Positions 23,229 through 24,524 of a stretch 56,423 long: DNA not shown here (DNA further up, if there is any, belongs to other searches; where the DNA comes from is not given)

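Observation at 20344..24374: Split three-component sensor: orphan PhnD-like binding protein translationally coupled to a HAMP-PAS-GAF kinase and a NarL-type regulator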

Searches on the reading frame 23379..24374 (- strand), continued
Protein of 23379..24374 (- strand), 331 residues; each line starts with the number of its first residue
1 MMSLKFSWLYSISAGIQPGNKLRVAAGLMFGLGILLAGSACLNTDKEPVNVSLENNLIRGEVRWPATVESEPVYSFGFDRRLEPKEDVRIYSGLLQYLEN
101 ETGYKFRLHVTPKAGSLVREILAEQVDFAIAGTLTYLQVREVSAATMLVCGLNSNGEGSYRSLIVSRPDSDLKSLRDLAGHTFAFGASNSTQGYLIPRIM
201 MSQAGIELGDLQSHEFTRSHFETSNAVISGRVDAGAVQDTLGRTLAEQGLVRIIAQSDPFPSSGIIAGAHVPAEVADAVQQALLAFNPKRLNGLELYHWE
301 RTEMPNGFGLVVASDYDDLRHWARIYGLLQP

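Call 15: search_protein_families(library=pfam, proteins=[L005:10930-13560:+, L006:10813-13878:+, L007:1978-4227:+, L008:10876-12699:+, L009:10853-12067:+, L010:10792-13401:+, L011:5305-8067:+, L012:1272-3167:+, L014:10816-12636:+, L017:10879-12741:+], max_evalue=0.00001)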
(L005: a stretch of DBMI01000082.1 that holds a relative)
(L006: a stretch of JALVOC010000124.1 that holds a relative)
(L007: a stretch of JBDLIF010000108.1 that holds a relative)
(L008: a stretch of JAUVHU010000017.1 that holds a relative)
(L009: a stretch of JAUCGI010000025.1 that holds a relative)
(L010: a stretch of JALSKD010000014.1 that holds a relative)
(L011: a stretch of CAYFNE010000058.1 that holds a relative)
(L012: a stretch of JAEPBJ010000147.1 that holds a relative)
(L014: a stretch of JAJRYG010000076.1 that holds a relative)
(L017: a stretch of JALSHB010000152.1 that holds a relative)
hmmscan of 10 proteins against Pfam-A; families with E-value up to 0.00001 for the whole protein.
L005:10930-13560:+ (876 aa): 9 families
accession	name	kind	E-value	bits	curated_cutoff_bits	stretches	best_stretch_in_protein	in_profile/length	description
PF02518.31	HATPase_c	-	6.6e-24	84.9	26.4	1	610-729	4-110/111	Histidine kinase-, DNA gyrase B-, and HSP90-like ATPase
PF08447.18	PAS_3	-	1.2e-21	77.2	25.6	1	387-475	3-89/89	PAS fold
PF00072.30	Response_reg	-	7.1e-20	71.7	30.2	1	752-860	1-108/111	Response regulator receiver domain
PF13426.13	PAS_9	-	8.5e-15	55.3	27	1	254-350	3-103/103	PAS domain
PF00989.32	PAS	-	9.9e-10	38.9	22.6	0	243-285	2-43/113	PAS fold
PF00512.31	HisKA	-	4.6e-09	36.7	26.9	1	497-559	2-63/66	His Kinase A (phospho-acceptor) domain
PF08448.16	PAS_4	-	4.8e-09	36.9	23.1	0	413-482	41-109/110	PAS fold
PF13188.13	PAS_8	-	3e-07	30.6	21.8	0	246-283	5-38/65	PAS domain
PF00672.30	HAMP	-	4.3e-06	27.4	25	0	179-227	1-48/53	HAMP domain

L006:10813-13878:+ (1021 aa): 8 families
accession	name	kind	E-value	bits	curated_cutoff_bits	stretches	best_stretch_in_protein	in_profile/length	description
PF08448.16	PAS_4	-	1.2e-36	125.7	23.1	2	252-367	1-110/110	PAS fold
PF00989.32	PAS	-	2.8e-32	111.5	22.6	2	385-501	2-113/113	PAS fold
PF08447.18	PAS_3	-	6.5e-28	97.3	25.6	1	539-626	2-89/89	PAS fold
PF13426.13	PAS_9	-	1.5e-24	86.7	27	2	396-503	3-103/103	PAS domain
PF02518.31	HATPase_c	-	5.9e-18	65.8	26.4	1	756-876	3-110/111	Histidine kinase-, DNA gyrase B-, and HSP90-like ATPase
PF00072.30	Response_reg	-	2.4e-17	63.6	30.2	1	900-1012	1-111/111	Response regulator receiver domain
PF13188.13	PAS_8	-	2.8e-11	43.3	21.8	1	384-436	1-49/65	PAS domain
PF00512.31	HisKA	-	1.5e-09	38.2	26.9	1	649-712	3-65/66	His Kinase A (phospho-acceptor) domain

L007:1978-4227:+ (749 aa): 7 families
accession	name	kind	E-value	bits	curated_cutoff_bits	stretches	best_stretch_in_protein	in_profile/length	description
PF13426.13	PAS_9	-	2.1e-22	79.8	27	2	391-493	2-103/103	PAS domain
PF00989.32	PAS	-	1.4e-21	77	22.6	1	383-486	4-108/113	PAS fold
PF02518.31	HATPase_c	-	1.1e-19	71.3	26.4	1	623-731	1-107/111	Histidine kinase-, DNA gyrase B-, and HSP90-like ATPase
PF08448.16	PAS_4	-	2.1e-17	63.8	23.1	2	387-496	2-110/110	PAS fold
PF13188.13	PAS_8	-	3.6e-15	55.7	21.8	1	245-283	4-43/65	PAS domain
PF08447.18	PAS_3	-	1.4e-13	51.3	25.6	1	403-487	2-88/89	PAS fold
PF00512.31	HisKA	-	3e-11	43.6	26.9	1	516-579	3-63/66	His Kinase A (phospho-acceptor) domain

L008:10876-12699:+ (607 aa): 3 families
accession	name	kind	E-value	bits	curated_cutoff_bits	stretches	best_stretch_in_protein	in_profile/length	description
PF02518.31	HATPase_c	-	4.7e-21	75.7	26.4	1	501-604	2-109/111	Histidine kinase-, DNA gyrase B-, and HSP90-like ATPase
PF00512.31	HisKA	-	7.4e-12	45.6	26.9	1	394-460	2-65/66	His Kinase A (phospho-acceptor) domain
PF00672.30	HAMP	-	7.7e-09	36.2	25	1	178-226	1-48/53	HAMP domain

L009:10853-12067:+ (404 aa): 2 families
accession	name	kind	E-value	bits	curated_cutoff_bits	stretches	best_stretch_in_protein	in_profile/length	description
PF00672.30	HAMP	-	1.2e-10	42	25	1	193-241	5-53/53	HAMP domain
PF17203.10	sCache_3_2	-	1.8e-08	35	28.4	1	74-168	44-138/140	Single cache domain 3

L010:10792-13401:+ (869 aa): 7 families
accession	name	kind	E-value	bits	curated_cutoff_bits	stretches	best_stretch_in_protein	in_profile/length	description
PF13426.13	PAS_9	-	7.1e-30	103.8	27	2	254-355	1-103/103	PAS domain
PF00989.32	PAS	-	3.2e-23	82.3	22.6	2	246-338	3-96/113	PAS fold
PF02518.31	HATPase_c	-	1.3e-21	77.5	26.4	1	747-856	2-110/111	Histidine kinase-, DNA gyrase B-, and HSP90-like ATPase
PF08448.16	PAS_4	-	5.9e-20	72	23.1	2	510-616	2-107/110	PAS fold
PF00512.31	HisKA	-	2.5e-16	59.9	26.9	1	639-703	3-64/66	His Kinase A (phospho-acceptor) domain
PF13188.13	PAS_8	-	4.8e-16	58.4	21.8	1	245-294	2-48/65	PAS domain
PF08447.18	PAS_3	-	6.8e-13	49.2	25.6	1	267-344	2-82/89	PAS fold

L011:5305-8067:+ (920 aa): 3 families
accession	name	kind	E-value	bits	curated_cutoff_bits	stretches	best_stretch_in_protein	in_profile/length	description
PF00072.30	Response_reg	-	1.6e-36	125.3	30.2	2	796-910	1-110/111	Response regulator receiver domain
PF02518.31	HATPase_c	-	2.9e-30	105.4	26.4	1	526-639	1-108/111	Histidine kinase-, DNA gyrase B-, and HSP90-like ATPase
PF00512.31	HisKA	-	7.4e-22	77.6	26.9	1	414-478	1-65/66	His Kinase A (phospho-acceptor) domain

L012:1272-3167:+ (631 aa): 4 families
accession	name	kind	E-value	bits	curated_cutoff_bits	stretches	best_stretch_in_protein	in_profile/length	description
PF02518.31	HATPase_c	-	1.7e-26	93.2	26.4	1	514-622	2-110/111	Histidine kinase-, DNA gyrase B-, and HSP90-like ATPase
PF00512.31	HisKA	-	1.4e-20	73.5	26.9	1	401-468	2-66/66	His Kinase A (phospho-acceptor) domain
PF08447.18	PAS_3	-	1.1e-16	61.3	25.6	1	269-355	3-88/89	PAS fold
PF13581.12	HATPase_c_2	-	7.8e-06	26.4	27.4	0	525-602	39-113/127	Histidine kinase-like ATPase domain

L014:10816-12636:+ (606 aa): 5 families
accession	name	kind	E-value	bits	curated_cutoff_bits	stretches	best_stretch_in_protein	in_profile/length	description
PF02518.31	HATPase_c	-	2.2e-18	67.2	26.4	1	496-603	1-107/111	Histidine kinase-, DNA gyrase B-, and HSP90-like ATPase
PF08448.16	PAS_4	-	5.8e-16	59.1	23.1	1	250-364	1-109/110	PAS fold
PF00512.31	HisKA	-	3.7e-15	56.2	26.9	1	389-453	3-64/66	His Kinase A (phospho-acceptor) domain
PF00989.32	PAS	-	6e-15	55.7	22.6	1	248-360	5-113/113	PAS fold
PF13426.13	PAS_9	-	1.6e-11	44.8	27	1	255-361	2-102/103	PAS domain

L017:10879-12741:+ (620 aa): 6 families
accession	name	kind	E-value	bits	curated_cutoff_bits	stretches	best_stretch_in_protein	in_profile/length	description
PF02518.31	HATPase_c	-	2.4e-20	73.5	26.4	1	509-615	2-107/111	Histidine kinase-, DNA gyrase B-, and HSP90-like ATPase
PF08448.16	PAS_4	-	2.6e-19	69.9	23.1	1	247-362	1-110/110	PAS fold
PF00989.32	PAS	-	1.3e-18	67.5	22.6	1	241-357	1-113/113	PAS fold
PF13426.13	PAS_9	-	4.7e-13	49.7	27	1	252-359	2-103/103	PAS domain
PF00512.31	HisKA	-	1.8e-11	44.4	26.9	1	400-464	3-64/66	His Kinase A (phospho-acceptor) domain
PF13188.13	PAS_8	-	1.4e-06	28.4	21.8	1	243-298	3-55/65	PAS domain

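Call 50: find_encoding_contigs(protein=P0107, flank=10000, max_places=1)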
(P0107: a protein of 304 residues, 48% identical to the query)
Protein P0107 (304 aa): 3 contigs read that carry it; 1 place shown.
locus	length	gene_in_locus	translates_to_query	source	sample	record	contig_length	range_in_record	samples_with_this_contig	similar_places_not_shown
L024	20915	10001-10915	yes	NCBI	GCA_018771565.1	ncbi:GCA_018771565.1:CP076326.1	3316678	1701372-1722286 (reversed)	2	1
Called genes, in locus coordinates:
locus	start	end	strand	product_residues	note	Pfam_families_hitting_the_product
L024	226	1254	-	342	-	PF09084:NMT1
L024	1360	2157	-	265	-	PF00528:BPD_transp_1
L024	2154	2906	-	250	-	PF00005:ABC_tran, PF13555:AAA_29 (faint), PF13304:AAA_21 (faint)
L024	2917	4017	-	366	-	PF09339:HTH_IclR, PF12802:MarR_2, PF01243:PNPOx_N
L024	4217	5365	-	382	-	PF03916:NrfD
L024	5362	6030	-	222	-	PF02613:Nitrate_red_del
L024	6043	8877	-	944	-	PF04879:Molybdop_Fe4S4, PF00384:Molybdopterin, PF01568:Molydop_binding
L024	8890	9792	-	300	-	PF13187:Fer4_9 (faint), PF12838:Fer4_7 (faint), PF13247:Fer4_11, PF12797:Fer4_2 (weak), PF12837:Fer4_6 (weak), PF13237:Fer4_10, PF00037:Fer4 (weak), PF13247:Fer4_11, +1 more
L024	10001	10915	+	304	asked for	PF12974:Phosphonate-bd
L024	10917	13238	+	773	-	PF00672:HAMP, PF00989:PAS (weak), PF08448:PAS_4, PF01590:GAF, PF13185:GAF_2, PF13492:GAF_3, PF07730:HisKA_3, PF02518:HATPase_c, +2 more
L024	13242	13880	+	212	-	PF00072:Response_reg, PF13384:HTH_23 (faint), PF00196:GerE, PF08281:Sigma70_r4_2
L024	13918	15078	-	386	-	PF02618:YceG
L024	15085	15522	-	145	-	PF03652:RuvX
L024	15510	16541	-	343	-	PF05496:RuvB_N, PF00004:AAA, PF07728:AAA_5, PF17864:AAA_lid_4, PF05491:WHD_RuvB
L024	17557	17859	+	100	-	PF18765:Polbeta, PF01909:NTP_transf_2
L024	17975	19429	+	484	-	-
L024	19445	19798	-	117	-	PF04020:Phage_holin_4_2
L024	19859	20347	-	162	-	PF08843:AbiEii (weak)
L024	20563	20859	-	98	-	-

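Call 56: predict_structure(alignment_id=A1)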
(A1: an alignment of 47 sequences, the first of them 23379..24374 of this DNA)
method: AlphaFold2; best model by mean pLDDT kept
length: 331 residues; sequences in the alignment: 47
mean_pLDDT: 88.0   pTM: 0.76
mean pLDDT of the five models: 88.0, 87.9, 87.8, 87.1, 86.9
residues with pLDDT >= 90: 237; 70-90: 39; 50-70: 40; < 50: 15
segments of 3 or more residues with pLDDT < 50: 55-66
pLDDT, mean of each block of 10 residues (from residue 1): 51 56 85 80 57 47 50 92 86 95 96 90 98 97 98 96 98 98 96 98 98 96 97 97 97 98 97 98 95 83 94 97 96 70
secondary structure, 60 per line:
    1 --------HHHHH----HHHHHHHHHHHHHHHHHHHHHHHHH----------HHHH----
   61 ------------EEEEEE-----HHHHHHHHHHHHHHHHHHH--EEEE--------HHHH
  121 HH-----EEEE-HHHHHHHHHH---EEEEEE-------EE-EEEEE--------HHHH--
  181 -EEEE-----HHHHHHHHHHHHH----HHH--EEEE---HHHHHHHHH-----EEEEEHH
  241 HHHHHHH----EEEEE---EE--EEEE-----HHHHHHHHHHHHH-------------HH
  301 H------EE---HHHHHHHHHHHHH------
elements in order: H9-13 H18-42 H53-56 E73-78 H84-102 E105-108 H117-122 E128-131 H133-142 E146-151 E162-166 H175-178 E182-185 H191-203 E213-216 H220-228 E234-238 H239-247 E252-256 E264-267 H273-285 H313-325

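Call 59: fold_search(model_id=the predicted structure, library=pdb)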
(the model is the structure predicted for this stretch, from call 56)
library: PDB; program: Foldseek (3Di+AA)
matches with E <= 10: 1568; with E <= 0.001: 862
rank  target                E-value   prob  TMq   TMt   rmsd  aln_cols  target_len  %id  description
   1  5jvb_A                3.1e-22  1.00  0.69  0.89   2.5       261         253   24  1.95A resolution structure of PtxB from Trichodesmium erythraeum IMS101 in complex with phosphite (released 2017-11-29)
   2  5o37                  5.2e-22  1.00  0.69  0.86   2.9       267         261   22  Pseudomonas stutzeri PtxB in complex with methylphosphonate (MPn) to 1.37 A resolution (released 2017-12-06)
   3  5o2j                  6.2e-22  1.00  0.69  0.87   2.9       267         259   22  Pseudomonas stutzeri PtxB in complex with phosphite to 1.52 A resolution (released 2017-12-06)
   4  5lq1_A                1.0e-21  1.00  0.69  0.87   2.6       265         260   23  1.41 A resolution structure of PtxB from Trichodesmium erythraeum IMS101 in complex with methylphosphonate (released 2017-12-06)
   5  5jvb_B                1.9e-21  1.00  0.67  0.86   2.9       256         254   24  1.95A resolution structure of PtxB from Trichodesmium erythraeum IMS101 in complex with phosphite (released 2017-11-29)
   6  5lq1_B                2.4e-21  1.00  0.68  0.86   2.8       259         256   24  1.41 A resolution structure of PtxB from Trichodesmium erythraeum IMS101 in complex with methylphosphonate (released 2017-12-06)
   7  6x8w                  2.8e-21  1.00  0.68  0.87   2.8       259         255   19  Structure of ArrX Y138A mutant protein bound to sulfate from Chrysiogenes arsenatis (released 2021-02-17)
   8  7l22                  1.0e-20  1.00  0.67  0.85   3.0       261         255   20  Structure of chloride soak form of ArrX from Chrysiogenes arsenatis (released 2021-02-17)
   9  6xl2                  2.6e-20  1.00  0.67  0.85   3.0       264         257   20  Structure of the arsenate-bound form of ArrX from Chrysiogenes arsenatis (released 2021-02-17)
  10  5lv1_A                3.8e-20  1.00  0.68  0.85   2.6       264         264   23  2.12 A resolution structure of PtxB from Prochlorococcus marinus (MIT 9301) in complex with phosphite (released 2017-12-06)
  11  5o2k_B                4.9e-20  1.00  0.49  0.59   6.4       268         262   22  Native apo-structure of Pseudomonas stutzeri PtxB to 2.1 A resolution (released 2017-12-06)
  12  7s6g                  8.5e-20  1.00  0.69  0.83   2.7       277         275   22  Crystal structure of PhnD from Synechococcus MITS9220 in complex with phosphate (released 2021-10-27)
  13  5o2k_E                9.1e-20  1.00  0.50  0.61   5.9       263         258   22  Native apo-structure of Pseudomonas stutzeri PtxB to 2.1 A resolution (released 2017-12-06)
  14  6x9g                  1.2e-19  1.00  0.67  0.85   3.1       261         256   20  Structure of the malonate-bound form of ArrX from Chrysiogenes arsenatis (released 2021-02-17)
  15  5o2k_C                1.2e-19  1.00  0.51  0.61   6.0       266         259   24  Native apo-structure of Pseudomonas stutzeri PtxB to 2.1 A resolution (released 2017-12-06)
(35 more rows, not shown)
